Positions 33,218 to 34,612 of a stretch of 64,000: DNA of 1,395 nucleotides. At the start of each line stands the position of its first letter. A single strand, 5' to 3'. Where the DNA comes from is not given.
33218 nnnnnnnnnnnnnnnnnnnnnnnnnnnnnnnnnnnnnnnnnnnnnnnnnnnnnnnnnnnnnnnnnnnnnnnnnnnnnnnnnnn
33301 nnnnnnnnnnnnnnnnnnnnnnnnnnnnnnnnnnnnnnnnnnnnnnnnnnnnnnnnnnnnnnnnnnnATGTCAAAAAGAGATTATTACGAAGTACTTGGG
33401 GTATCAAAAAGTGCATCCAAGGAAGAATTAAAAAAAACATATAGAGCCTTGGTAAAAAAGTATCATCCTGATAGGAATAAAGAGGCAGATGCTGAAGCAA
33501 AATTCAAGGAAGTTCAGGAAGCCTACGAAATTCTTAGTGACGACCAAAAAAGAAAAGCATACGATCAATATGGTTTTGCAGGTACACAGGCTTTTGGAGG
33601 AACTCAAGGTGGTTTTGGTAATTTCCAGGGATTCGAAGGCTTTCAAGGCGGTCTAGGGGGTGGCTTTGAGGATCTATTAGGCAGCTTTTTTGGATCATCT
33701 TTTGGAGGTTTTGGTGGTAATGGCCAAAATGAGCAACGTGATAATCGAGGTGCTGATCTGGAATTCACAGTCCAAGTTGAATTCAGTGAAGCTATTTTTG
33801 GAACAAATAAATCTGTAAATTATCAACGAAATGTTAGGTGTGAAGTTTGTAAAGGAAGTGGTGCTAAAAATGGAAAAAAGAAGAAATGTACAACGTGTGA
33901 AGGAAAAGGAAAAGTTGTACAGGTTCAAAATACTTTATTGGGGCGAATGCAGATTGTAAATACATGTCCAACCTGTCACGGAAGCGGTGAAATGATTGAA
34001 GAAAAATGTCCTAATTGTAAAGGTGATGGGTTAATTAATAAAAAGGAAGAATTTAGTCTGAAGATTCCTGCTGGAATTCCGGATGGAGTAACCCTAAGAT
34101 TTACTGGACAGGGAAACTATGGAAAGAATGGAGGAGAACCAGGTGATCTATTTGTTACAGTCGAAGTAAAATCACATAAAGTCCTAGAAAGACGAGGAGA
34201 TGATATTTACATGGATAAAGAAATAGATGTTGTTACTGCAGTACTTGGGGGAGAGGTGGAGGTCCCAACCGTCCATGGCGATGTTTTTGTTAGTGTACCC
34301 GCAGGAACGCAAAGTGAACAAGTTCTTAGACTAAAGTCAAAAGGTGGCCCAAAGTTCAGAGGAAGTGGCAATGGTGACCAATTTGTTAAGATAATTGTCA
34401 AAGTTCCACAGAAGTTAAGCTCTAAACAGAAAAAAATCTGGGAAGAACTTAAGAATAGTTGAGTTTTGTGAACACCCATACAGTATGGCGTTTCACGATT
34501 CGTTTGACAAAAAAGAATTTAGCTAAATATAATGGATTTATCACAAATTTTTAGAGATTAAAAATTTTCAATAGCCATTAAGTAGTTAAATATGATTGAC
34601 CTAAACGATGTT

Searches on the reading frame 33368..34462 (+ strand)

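Call 108: search_protein_families(library=pfam, proteins=[window:33368-34462:+], max_evalue=0.001)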
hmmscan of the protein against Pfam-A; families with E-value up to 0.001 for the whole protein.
window:33368-34462:+ (364 aa): 4 families
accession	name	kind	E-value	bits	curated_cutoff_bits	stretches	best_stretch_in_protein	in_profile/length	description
PF01556.23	DnaJ_C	-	1.1e-46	159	26.6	1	132-347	2-152/152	DnaJ C terminal domain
PF00226.36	DnaJ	-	1.1e-26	93.1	27.8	1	5-66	1-63/63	DnaJ domain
PF00684.25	DnaJ_CXXCXGXG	-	2e-17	63.6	32.7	1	158-221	1-65/65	DnaJ central domain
PF15777.11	Anti-TRAP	-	0.0002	21.7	32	0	198-224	11-43/59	Tryptophan RNA-binding attenuator protein inhibitory protein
